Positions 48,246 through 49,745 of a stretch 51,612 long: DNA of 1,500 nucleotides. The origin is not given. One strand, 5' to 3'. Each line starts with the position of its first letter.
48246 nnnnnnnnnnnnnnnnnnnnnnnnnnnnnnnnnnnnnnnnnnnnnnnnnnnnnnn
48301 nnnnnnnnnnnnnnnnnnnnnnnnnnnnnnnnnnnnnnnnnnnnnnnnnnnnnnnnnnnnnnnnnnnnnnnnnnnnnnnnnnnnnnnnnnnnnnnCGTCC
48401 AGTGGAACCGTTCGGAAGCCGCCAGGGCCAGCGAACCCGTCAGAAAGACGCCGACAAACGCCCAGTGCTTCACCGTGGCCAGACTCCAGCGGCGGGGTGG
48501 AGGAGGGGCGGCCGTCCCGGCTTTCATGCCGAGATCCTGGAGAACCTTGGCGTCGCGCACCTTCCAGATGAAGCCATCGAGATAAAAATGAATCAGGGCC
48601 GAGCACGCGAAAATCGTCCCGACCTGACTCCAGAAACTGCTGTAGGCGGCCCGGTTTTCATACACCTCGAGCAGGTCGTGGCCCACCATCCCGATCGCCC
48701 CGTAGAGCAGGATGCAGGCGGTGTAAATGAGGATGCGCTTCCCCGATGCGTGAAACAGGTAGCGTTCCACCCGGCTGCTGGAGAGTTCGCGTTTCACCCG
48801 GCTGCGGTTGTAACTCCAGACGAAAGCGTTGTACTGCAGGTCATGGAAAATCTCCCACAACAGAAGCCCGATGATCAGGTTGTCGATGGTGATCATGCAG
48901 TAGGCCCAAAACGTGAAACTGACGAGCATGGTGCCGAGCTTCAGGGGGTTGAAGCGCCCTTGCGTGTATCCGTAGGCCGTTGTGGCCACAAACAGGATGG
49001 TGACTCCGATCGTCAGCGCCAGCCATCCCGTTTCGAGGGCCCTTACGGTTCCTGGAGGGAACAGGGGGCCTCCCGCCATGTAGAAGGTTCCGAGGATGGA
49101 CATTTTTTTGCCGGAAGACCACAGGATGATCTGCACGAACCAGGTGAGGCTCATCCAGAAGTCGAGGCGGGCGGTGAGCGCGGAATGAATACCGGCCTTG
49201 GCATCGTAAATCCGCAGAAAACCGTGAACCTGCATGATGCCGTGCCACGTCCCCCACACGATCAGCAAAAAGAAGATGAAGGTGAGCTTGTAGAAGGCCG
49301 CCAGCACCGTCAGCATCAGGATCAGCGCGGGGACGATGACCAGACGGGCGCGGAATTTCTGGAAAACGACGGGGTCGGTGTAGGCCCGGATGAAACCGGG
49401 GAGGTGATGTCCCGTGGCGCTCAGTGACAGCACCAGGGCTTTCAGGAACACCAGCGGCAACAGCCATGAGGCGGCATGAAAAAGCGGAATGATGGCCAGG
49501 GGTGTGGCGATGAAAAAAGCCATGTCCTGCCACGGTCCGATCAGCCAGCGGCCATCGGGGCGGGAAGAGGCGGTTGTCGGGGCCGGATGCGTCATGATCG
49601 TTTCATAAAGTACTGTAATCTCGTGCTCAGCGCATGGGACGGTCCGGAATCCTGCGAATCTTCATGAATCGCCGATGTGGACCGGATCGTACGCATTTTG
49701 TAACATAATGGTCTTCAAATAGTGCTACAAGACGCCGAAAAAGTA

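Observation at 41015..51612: Candidate undescribed cell-envelope sugar-oxidation/uptake locus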

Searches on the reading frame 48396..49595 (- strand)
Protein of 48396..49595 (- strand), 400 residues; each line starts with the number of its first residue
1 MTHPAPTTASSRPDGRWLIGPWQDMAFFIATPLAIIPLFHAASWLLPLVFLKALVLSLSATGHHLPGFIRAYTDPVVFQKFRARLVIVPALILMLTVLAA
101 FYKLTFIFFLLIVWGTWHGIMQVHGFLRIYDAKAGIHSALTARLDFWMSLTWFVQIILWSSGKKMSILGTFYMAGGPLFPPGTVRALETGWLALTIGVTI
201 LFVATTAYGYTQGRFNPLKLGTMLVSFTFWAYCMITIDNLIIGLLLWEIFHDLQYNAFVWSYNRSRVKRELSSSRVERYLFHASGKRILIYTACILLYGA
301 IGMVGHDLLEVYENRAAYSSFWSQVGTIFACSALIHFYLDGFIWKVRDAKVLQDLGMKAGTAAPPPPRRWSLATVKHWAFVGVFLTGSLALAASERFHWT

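Call 21: find_homologous_proteins(query=window:48399-49595:-, max_evalue=0.001)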
Query seq(399 aa) (399 aa): 505 proteins with E <= 0.001 among 8000 candidates; the best 120 are listed.
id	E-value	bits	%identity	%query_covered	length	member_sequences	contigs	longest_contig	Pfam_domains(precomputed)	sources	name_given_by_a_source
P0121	5.9e-267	904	100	100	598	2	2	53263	PF14559.13,PF23914.2,PF13414.13,PF00515.35,PF13424.13,PF13432.13,PF13428.13,PF13181.13,PF07719.24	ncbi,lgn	-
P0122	1.7e-230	783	86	100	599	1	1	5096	PF14559.13,PF13431.13,PF23914.2,PF13414.13,PF00515.35,PF13424.13,PF13176.13,PF13432.13,PF13428.13,PF13181.13,PF07719.24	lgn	-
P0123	1.4e-226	771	85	100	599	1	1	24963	PF14559.13,PF23914.2,PF13414.13,PF00515.35,PF13424.13,PF13432.13,PF13428.13,PF13181.13,PF07719.24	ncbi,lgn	-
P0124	1.8e-225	767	85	100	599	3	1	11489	PF14559.13,PF13431.13,PF23914.2,PF13414.13,PF00515.35,PF13424.13,PF13432.13,PF13428.13,PF13181.13,PF07719.24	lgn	-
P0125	6.9e-223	758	84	100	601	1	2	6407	PF14559.13,PF13431.13,PF23914.2,PF13414.13,PF00515.35,PF13424.13,PF13432.13,PF13428.13,PF13181.13,PF07719.24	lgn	-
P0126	3.8e-182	624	69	99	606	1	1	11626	PF14559.13,PF13431.13,PF23914.2,PF13414.13,PF00515.35,PF13424.13,PF13432.13,PF13428.13,PF13181.13,PF07719.24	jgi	jgi:tetratricopeptide (TPR) repeat protein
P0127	5.3e-165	568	65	97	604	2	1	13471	PF13431.13,PF13414.13,PF13176.13,PF13428.13,PF14559.13,PF00515.35,PF12895.14,PF13424.13,PF13432.13,PF13181.13,PF07719.24,PF13174.13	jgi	jgi:tetratricopeptide (TPR) repeat protein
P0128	1.1e-163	563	63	96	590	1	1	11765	PF13431.13,PF13414.13,PF13176.13,PF13428.13,PF13374.13,PF14559.13,PF00515.35,PF13424.13,PF13432.13,PF13429.13,PF13181.13,PF07719.24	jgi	jgi:tetratricopeptide (TPR) repeat protein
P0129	1.1e-161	557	65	96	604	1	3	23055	PF13431.13,PF23914.2,PF13414.13,PF13176.13,PF13428.13,PF13374.13,PF07721.21,PF14559.13,PF24575.2,PF00515.35,PF13424.13,PF13432.13,PF13429.13,PF13181.13,PF07719.24,PF13174.13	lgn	-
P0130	1.7e-161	556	63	96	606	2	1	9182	PF14559.13,PF13431.13,PF13414.13,PF13371.13,PF00515.35,PF13424.13,PF13432.13,PF13428.13,PF13181.13,PF07719.24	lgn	-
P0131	2.8e-159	549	63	96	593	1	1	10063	PF14559.13,PF13431.13,PF13414.13,PF00515.35,PF13424.13,PF13432.13,PF13428.13,PF13181.13,PF07719.24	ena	-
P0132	4.9e-156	538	62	96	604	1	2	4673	PF14559.13,PF13431.13,PF23914.2,PF13414.13,PF00515.35,PF13424.13,PF13432.13,PF13428.13,PF13181.13,PF07719.24,PF13174.13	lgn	-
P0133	2.4e-155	536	63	96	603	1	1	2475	PF14559.13,PF13431.13,PF13414.13,PF00515.35,PF13424.13,PF13432.13,PF13428.13,PF13181.13,PF07719.24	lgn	-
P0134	3.3e-153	529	60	99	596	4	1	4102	PF14559.13,PF13414.13,PF00515.35,PF13424.13,PF13432.13,PF13428.13,PF13181.13,PF07719.24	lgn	-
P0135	3.2e-150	519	60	99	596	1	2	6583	PF14559.13,PF13431.13,PF13414.13,PF00515.35,PF13424.13,PF13432.13,PF13428.13,PF13181.13,PF07719.24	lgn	-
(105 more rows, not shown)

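Call 22: find_encoding_contigs(protein=P0121, flank=10000, max_places=2)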
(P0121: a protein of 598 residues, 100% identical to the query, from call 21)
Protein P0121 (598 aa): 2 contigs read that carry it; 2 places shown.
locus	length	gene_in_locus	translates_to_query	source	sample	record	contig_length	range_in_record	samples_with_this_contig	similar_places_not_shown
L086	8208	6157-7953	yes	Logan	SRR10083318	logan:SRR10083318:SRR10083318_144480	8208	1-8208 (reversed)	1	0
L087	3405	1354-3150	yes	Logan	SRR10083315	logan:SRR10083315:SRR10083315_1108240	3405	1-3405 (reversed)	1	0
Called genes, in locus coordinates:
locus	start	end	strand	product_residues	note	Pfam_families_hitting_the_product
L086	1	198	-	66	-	?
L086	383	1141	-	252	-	PF01746:tRNA_m1G_MT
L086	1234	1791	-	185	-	PF01782:RimM, PF05239:PRC (weak), PF24986:PRC_RimM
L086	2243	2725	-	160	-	-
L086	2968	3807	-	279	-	PF01261:AP_endonuc_2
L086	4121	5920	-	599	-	PF07995:GSDH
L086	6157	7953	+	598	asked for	PF00515:TPR_1 (faint), PF13181:TPR_8 (faint), PF13414:TPR_11 (faint), PF13428:TPR_14 (faint), PF14559:TPR_19, PF23914:TPR_CcmH_CycH (weak), PF13424:TPR_12 (weak), PF07719:TPR_2 (weak), +1 more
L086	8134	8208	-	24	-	?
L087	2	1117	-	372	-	?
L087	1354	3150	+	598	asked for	PF00515:TPR_1 (faint), PF13181:TPR_8 (faint), PF13414:TPR_11 (faint), PF13428:TPR_14 (faint), PF14559:TPR_19, PF23914:TPR_CcmH_CycH (weak), PF13424:TPR_12 (weak), PF07719:TPR_2 (weak), +1 more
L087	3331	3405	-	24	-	?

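Call 43: search_solved_structures(query=A4, max_evalue=10, show_alignments=2)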
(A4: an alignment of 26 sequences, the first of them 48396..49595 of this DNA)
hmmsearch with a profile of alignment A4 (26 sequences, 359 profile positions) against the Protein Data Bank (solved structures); distinct sequences matched with E-value up to 10: 0.

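Call 44: search_protein_families(library=pfam, alignment_id=A4, max_evalue=10)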
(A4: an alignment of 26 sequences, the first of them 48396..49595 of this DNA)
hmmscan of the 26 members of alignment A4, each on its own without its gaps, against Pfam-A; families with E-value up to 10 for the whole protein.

A. member 1, window:48396-49595:- (400 aa): 0 families

B. families by the number of members that match (of 26 scanned): 6 families
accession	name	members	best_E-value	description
PF09294.16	Interfer-bind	2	0.27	Interferon-alpha/beta receptor, fibronectin type III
PF09125.15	COX2-transmemb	1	0.022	Cytochrome C oxidase subunit II, transmembrane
PF17439.7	DUF5418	1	0.29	Family of unknown function (DUF5418)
PF18916.5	Lycopene_cyc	1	0.79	Lycopene cyclase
PF00558.24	Vpu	1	0.93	Vpu protein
PF15378.11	DUF4605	1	2.1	Domain of unknown function (DUF4605)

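Call 47: search_solved_structures(query=L086:4124-5920:-, max_evalue=0.01)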
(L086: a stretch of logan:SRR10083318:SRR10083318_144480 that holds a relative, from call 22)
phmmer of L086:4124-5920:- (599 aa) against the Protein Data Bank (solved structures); distinct sequences matched with E-value up to 0.01: 2.
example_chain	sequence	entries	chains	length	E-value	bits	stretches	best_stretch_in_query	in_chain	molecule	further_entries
3a9g_A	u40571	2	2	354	0.00041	22.3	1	119-209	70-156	Putative uncharacterized protein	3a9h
2ism_A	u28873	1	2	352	0.0014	20.5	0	117-207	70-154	Putative oxidoreductase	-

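Call 54: search_protein_representatives(protein=window:48396-49595:-)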
Query: 400 residues. Proteins with E-value up to 0.001 (for the whole library): 885; up to 1e-10: 520; up to 1e-30: 277. The best 150 are listed.
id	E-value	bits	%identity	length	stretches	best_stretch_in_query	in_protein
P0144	1.3e-131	456.0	56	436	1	6-367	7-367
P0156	8.9e-126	436.8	53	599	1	16-399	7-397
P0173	7.1e-118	410.8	50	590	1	16-398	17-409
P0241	1.0e-77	278.5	42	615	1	14-365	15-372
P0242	5.2e-76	272.9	40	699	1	15-380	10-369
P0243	2.0e-74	267.7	40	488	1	17-381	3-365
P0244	8.9e-74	265.5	38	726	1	5-369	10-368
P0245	1.7e-73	264.5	40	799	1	15-380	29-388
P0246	3.1e-73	263.7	38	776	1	12-395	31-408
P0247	1.0e-72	262.0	39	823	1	10-381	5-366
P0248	2.4e-72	260.8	40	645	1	4-384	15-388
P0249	2.9e-72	260.5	38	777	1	15-383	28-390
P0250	4.2e-72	260.0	39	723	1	13-371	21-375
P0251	7.5e-72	259.2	44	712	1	54-373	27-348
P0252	8.5e-72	259.0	41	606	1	15-379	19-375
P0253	1.6e-71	258.1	38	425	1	8-390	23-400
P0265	7.0e-69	249.4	38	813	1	16-380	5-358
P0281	1.4e-65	238.5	38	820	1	6-362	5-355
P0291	1.2e-64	235.4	36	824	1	9-376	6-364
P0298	8.1e-64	232.7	39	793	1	10-350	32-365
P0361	3.6e-53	197.6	38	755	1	9-386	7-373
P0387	4.5e-50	187.4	34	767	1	10-378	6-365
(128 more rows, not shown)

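Call 55: list_cluster_members(proteins=[P0242, P0245, P0247, P0251, P0265, P0281, P0291, P0298, P0361, P0387])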
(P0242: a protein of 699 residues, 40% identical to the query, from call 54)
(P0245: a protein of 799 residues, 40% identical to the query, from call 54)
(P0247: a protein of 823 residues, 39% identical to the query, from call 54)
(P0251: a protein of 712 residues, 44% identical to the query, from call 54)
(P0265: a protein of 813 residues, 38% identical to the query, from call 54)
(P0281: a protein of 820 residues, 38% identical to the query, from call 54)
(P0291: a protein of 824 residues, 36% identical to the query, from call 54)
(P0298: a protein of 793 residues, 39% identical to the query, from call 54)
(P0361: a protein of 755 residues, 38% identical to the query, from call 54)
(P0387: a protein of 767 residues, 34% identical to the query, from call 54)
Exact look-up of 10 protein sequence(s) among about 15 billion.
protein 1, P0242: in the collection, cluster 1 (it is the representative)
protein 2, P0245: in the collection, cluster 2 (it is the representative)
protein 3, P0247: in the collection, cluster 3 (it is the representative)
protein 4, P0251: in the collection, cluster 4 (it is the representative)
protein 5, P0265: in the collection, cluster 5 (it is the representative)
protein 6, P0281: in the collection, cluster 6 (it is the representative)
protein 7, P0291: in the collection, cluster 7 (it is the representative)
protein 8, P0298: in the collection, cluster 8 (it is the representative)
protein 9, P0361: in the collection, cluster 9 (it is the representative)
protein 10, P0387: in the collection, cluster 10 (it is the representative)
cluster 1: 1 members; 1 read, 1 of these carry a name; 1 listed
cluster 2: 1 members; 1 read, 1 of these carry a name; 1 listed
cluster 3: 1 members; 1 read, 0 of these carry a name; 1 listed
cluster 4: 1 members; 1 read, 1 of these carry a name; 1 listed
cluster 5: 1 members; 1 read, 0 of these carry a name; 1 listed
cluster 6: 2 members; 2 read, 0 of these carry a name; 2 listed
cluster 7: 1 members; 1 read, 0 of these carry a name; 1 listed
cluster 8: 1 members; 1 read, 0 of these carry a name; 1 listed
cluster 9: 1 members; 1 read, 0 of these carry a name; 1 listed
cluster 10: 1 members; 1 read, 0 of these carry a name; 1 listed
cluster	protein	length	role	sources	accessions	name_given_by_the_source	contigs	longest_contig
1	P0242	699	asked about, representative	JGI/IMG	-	tetratricopeptide (TPR) repeat protein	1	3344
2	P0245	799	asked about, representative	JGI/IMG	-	tetratricopeptide (TPR) repeat protein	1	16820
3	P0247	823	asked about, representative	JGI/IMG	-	-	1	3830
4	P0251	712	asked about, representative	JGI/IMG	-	tetratricopeptide (TPR) repeat protein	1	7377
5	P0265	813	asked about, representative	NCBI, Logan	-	-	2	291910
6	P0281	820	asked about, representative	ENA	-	-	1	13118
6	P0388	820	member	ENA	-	-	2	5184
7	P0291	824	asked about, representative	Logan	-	-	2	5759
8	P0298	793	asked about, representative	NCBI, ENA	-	-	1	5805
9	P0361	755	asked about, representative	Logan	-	-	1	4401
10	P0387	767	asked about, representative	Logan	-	-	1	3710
